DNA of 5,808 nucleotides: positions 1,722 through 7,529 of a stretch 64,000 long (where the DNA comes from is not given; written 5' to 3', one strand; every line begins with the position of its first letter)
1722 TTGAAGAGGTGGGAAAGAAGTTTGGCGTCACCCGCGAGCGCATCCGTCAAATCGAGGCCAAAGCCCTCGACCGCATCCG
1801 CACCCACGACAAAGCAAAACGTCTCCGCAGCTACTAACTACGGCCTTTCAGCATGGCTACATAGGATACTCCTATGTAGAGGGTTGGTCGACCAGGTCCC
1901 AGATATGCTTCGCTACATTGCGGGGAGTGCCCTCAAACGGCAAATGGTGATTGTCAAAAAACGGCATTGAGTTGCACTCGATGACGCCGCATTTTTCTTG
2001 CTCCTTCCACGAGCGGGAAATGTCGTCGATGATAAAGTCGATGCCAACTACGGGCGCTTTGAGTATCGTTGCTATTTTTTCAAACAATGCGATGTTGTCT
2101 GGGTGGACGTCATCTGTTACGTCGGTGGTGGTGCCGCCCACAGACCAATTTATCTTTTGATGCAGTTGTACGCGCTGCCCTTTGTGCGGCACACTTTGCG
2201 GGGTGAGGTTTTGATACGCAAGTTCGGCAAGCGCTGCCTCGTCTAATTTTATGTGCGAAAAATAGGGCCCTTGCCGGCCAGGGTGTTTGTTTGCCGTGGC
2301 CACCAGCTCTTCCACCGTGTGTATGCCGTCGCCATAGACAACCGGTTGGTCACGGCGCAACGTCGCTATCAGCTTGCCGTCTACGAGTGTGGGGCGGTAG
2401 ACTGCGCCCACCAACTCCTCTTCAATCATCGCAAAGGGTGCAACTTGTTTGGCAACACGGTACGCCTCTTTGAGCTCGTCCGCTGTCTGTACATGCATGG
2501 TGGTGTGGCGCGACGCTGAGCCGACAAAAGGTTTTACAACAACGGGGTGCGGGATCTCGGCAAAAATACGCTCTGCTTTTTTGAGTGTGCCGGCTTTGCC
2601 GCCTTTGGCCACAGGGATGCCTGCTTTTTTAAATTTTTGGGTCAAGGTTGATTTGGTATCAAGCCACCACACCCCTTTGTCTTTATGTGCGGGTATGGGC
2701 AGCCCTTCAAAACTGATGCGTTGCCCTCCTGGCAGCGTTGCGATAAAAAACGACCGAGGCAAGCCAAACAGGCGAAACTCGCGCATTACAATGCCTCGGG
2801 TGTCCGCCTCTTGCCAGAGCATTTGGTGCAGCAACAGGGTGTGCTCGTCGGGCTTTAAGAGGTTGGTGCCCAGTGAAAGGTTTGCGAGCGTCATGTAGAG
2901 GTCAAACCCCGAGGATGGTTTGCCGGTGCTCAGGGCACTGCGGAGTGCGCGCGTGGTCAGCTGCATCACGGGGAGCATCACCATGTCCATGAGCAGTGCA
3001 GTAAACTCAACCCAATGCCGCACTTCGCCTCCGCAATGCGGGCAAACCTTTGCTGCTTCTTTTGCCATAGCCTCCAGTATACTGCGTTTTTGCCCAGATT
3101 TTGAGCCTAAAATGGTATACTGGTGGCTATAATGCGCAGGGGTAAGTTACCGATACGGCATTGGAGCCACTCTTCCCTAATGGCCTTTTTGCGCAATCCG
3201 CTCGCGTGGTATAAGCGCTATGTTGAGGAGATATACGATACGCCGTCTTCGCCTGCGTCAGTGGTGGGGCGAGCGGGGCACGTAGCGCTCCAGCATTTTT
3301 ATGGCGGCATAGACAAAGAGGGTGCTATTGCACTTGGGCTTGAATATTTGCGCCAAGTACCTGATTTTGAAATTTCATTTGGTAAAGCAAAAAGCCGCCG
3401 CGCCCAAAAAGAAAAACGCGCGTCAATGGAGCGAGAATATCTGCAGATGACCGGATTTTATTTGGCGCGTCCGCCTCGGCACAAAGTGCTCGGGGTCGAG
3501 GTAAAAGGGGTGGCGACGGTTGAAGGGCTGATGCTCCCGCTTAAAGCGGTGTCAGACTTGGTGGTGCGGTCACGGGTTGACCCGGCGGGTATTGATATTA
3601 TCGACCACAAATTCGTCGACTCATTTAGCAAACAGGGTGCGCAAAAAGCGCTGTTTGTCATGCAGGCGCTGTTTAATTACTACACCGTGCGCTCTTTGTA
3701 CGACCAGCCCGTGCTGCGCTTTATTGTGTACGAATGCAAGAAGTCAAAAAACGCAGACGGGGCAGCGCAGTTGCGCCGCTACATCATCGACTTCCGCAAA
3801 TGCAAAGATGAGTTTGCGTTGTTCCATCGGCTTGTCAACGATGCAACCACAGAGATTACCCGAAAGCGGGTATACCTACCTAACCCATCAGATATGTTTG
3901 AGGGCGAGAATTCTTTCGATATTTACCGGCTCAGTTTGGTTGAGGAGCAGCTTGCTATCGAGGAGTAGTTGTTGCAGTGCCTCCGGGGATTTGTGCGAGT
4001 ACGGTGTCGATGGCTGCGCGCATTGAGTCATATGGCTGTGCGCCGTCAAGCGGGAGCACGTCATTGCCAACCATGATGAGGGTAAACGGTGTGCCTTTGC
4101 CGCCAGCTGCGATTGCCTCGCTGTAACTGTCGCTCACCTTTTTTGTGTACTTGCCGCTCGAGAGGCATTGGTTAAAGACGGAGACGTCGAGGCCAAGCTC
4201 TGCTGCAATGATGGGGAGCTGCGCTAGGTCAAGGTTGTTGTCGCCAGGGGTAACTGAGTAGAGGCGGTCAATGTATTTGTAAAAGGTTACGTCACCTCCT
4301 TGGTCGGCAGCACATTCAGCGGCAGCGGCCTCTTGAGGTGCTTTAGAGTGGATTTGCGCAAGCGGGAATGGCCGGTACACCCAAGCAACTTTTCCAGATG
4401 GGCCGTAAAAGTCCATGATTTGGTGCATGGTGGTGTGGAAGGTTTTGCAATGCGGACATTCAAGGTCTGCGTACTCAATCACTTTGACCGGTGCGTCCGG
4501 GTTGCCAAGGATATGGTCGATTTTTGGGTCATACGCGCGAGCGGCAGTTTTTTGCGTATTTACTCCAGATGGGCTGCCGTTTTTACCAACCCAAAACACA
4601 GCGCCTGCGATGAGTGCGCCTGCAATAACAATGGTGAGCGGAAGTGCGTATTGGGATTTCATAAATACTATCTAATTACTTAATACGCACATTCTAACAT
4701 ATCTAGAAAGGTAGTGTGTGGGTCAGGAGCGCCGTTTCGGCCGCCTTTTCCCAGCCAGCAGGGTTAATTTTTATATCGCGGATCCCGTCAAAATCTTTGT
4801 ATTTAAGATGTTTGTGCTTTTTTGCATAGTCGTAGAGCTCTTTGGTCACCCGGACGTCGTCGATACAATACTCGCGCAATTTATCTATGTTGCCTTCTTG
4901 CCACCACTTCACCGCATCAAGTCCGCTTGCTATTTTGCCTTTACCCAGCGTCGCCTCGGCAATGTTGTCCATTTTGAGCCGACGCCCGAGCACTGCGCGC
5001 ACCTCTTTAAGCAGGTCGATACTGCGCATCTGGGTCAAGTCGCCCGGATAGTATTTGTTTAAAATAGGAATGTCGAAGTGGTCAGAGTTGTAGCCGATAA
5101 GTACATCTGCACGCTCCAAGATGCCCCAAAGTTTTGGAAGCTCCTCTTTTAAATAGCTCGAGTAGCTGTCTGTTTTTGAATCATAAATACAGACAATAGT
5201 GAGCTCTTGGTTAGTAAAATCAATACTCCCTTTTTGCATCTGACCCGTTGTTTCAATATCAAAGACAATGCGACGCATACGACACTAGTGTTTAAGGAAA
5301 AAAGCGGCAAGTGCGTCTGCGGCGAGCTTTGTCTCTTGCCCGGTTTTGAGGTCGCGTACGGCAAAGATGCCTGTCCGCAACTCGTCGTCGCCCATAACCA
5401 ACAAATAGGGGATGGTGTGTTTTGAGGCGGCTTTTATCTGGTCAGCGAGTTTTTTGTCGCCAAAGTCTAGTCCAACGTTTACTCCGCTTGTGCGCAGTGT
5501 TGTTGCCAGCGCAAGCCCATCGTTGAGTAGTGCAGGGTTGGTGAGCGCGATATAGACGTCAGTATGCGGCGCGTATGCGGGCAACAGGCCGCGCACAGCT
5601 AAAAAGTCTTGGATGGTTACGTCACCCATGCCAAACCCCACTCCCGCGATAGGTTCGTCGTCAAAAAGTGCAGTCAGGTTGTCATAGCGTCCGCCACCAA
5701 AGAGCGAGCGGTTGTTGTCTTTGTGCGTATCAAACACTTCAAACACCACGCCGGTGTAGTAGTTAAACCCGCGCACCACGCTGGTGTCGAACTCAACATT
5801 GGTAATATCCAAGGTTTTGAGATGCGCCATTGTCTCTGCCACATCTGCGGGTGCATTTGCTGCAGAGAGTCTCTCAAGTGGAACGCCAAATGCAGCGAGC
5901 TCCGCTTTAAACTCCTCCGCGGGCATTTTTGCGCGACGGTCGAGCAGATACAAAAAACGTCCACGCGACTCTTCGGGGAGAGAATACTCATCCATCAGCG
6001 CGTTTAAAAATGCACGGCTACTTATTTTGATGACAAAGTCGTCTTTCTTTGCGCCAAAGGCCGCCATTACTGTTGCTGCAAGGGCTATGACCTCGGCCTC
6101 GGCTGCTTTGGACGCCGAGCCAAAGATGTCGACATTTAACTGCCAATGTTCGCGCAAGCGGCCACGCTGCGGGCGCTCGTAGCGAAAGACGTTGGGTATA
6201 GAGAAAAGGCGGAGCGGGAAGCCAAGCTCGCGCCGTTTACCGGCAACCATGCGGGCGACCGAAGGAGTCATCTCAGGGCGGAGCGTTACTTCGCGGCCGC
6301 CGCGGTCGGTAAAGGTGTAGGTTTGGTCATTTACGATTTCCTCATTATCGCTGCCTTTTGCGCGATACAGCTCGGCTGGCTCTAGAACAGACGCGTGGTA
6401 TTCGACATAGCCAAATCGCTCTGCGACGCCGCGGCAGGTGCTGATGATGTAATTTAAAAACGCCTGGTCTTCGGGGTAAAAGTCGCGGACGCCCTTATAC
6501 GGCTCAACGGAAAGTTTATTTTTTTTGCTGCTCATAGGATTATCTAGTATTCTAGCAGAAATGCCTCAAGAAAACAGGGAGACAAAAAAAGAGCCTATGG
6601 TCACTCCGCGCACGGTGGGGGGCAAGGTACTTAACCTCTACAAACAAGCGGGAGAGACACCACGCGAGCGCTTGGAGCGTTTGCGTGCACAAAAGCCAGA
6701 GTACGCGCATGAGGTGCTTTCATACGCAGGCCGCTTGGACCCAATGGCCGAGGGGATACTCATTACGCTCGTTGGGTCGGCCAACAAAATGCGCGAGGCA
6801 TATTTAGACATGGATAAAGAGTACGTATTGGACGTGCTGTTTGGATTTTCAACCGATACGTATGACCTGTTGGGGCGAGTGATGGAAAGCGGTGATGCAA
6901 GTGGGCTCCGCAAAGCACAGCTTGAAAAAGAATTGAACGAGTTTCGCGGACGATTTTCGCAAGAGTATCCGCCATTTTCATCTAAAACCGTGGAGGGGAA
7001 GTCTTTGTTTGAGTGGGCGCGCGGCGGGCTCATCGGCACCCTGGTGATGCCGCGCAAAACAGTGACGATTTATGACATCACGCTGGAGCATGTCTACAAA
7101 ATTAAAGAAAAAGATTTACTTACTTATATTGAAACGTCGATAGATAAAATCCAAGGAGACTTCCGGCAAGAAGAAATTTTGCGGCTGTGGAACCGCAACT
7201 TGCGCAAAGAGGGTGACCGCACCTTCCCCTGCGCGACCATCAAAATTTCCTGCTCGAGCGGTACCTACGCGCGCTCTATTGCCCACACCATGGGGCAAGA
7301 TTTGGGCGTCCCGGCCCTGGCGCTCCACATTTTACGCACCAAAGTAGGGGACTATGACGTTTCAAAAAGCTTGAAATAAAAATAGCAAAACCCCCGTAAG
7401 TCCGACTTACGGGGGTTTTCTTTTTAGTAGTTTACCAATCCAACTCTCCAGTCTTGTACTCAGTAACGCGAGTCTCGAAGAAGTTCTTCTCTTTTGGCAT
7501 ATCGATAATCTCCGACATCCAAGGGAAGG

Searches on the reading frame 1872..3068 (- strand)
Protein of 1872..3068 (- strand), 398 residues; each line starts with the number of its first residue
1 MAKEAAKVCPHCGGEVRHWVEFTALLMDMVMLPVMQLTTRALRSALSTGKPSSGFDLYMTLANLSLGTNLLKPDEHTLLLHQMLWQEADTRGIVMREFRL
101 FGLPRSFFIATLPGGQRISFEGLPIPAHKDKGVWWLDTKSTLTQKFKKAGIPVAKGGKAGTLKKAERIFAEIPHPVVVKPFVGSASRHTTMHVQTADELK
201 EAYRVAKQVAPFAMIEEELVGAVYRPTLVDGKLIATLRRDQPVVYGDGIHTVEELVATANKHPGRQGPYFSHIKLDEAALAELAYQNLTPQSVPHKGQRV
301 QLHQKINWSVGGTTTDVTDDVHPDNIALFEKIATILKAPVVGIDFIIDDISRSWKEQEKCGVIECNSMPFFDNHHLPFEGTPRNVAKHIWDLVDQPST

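Call 14: search_protein_families(library=ncbifam, proteins=[window:1872-3068:-], max_evalue=0.00001)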
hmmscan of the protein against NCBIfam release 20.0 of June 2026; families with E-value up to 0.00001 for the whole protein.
window:1872-3068:- (398 aa): 6 families
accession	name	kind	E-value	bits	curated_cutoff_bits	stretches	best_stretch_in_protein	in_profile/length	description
NF010623.0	PRK14016.1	subfamily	1.2e-64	218.9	877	1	145-392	221-470/871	cyanophycin synthetase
TIGR02068.2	cya_phycin_syn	equivalog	4.8e-63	213.4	850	1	139-392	214-469/862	cyanophycin synthetase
NF002688.0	PRK02471.1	equivalog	1.2e-39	136.3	425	1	143-392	494-750/756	bifunctional glutamate--cysteine ligase GshA/glutathione synthetase GshB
TIGR03103.1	trio_acet_GNAT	equivalog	8.5e-31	107.1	569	1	138-375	297-528/547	N-acetylglutaminylglutamine synthetase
TIGR01435.1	glu_cys_lig_rel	equivalog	3.4e-24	85.1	656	1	142-389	472-715/719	bifunctional glutamate--cysteine ligase/glutathione synthetase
TIGR00768.1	rimK_fam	subfamily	2.7e-07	30.2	143.4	0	139-239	88-193/276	RimK family alpha-L-glutamate ligase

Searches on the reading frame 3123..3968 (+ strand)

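Call 77: search_protein_families(library=pfam, proteins=[window:3123-3968:+], max_evalue=0.0001)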
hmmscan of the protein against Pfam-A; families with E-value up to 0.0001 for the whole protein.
window:3123-3968:+ (281 aa): 1 family
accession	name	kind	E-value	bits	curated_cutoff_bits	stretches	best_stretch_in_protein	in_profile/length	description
PF12705.13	PDDEXK_1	-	1.1e-12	48.8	22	1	13-256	1-234/247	PD-(D/E)XK nuclease superfamily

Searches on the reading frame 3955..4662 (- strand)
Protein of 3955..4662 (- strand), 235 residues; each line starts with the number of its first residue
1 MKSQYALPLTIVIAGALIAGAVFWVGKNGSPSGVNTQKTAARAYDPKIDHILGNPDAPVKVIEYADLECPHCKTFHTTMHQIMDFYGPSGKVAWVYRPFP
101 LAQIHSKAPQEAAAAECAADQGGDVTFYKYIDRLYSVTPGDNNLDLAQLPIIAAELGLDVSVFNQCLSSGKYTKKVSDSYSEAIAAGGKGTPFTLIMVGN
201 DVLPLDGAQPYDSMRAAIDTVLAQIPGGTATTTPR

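Call 77: search_protein_families(library=pfam, proteins=[window:3955-4662:-], max_evalue=0.0001)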
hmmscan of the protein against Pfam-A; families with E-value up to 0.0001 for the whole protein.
window:3955-4662:- (235 aa): 3 families
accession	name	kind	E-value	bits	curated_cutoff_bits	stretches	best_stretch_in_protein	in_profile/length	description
PF13462.12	Thioredoxin_4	-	5.5e-26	92.2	23.2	1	49-219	5-164/165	Thioredoxin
PF01323.26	DSBA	-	3.4e-14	53.5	25.6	1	61-218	2-190/191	DSBA-like thioredoxin domain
PF18400.7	Thioredoxin_12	-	8.3e-06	26.3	26.1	1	40-103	125-186/190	Thioredoxin-like domain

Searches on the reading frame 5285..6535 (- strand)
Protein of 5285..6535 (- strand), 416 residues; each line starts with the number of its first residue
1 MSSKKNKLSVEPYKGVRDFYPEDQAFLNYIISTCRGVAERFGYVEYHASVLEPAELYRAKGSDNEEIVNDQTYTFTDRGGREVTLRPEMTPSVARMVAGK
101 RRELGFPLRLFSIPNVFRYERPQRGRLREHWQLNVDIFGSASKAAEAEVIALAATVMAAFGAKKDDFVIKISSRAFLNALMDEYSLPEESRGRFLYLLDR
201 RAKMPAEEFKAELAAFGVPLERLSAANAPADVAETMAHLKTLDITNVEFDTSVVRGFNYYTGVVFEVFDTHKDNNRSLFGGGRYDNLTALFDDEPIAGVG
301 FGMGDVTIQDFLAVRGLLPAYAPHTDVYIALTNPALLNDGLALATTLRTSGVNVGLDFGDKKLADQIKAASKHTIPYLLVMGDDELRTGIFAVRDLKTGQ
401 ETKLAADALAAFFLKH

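Call 14: search_protein_families(library=ncbifam, proteins=[window:5285-6535:-], max_evalue=0.00001)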
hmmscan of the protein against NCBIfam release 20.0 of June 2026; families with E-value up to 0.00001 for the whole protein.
window:5285-6535:- (416 aa): 26 families (the best 25 are shown)
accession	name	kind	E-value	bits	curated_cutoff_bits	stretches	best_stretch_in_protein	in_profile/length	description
TIGR00442.1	hisS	equivalog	1.9e-99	333.4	286.75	2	12-206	2-190/406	histidine--tRNA ligase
NF009085.0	PRK12420.1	equivalog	4.6e-59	200.9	540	2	12-218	6-207/426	histidine--tRNA ligase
TIGR00443.1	hisZ_biosyn_reg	equivalog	2.6e-54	184.5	271.65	2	17-209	1-187/314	ATP phosphoribosyltransferase regulatory subunit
NF008940.0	PRK12292.2-3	equivalog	1.3e-40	139.4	450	2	181-379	192-389/404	ATP phosphoribosyltransferase regulatory subunit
NF008941.0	PRK12292.2-4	equivalog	1.9e-37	129.2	447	2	11-192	8-183/393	ATP phosphoribosyltransferase regulatory subunit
NF008942.0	PRK12292.2-5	equivalog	2.2e-36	125.4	643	2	13-192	12-187/434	ATP phosphoribosyltransferase regulatory subunit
NF008953.0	PRK12295.1-6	equivalog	3.6e-33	115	384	2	39-204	24-181/384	ATP phosphoribosyltransferase regulatory subunit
NF008936.0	PRK12292.1-3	equivalog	5.3e-28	98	492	2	14-203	9-193/406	ATP phosphoribosyltransferase regulatory subunit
NF008945.0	PRK12292.3-3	equivalog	4.9e-22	78.6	409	2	15-215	5-191/368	ATP phosphoribosyltransferase regulatory subunit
NF009086.0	PRK12421.1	equivalog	1e-20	74.1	318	2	67-208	61-200/389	ATP phosphoribosyltransferase regulatory subunit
NF008939.0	PRK12292.2-1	equivalog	2.9e-20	72.4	335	1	10-355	3-363/391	ATP phosphoribosyltransferase regulatory subunit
NF008943.0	PRK12292.3-1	equivalog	3.8e-20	72.3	690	1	14-202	28-206/403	ATP phosphoribosyltransferase regulatory subunit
NF008935.0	PRK12292.1-1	equivalog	6e-16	58.4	350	1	69-294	60-300/382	ATP phosphoribosyltransferase regulatory subunit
NF008938.0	PRK12292.1-6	equivalog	1.4e-15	57.2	833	1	14-190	10-179/420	ATP phosphoribosyltransferase regulatory subunit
NF008950.0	PRK12295.1-3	equivalog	1.2e-14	54.4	492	1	216-300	283-366/387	ATP phosphoribosyltransferase regulatory subunit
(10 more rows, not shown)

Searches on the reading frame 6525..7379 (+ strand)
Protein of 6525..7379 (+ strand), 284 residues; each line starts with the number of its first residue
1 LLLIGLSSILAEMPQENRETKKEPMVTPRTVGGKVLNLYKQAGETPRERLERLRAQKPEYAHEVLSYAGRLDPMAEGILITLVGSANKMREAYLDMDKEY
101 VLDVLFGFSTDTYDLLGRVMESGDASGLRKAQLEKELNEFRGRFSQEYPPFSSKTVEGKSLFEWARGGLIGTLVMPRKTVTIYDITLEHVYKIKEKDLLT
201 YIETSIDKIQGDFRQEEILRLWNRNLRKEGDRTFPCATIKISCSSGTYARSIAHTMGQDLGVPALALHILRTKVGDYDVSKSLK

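Call 77: search_protein_families(library=pfam, proteins=[window:6525-7379:+], max_evalue=0.0001)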
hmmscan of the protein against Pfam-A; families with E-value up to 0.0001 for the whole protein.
window:6525-7379:+ (284 aa): 1 family
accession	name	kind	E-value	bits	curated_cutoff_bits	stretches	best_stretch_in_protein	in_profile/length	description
PF01509.24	TruB_N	-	2.5e-29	103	27.3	1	66-192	10-134/149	TruB family pseudouridylate synthase (N terminal domain)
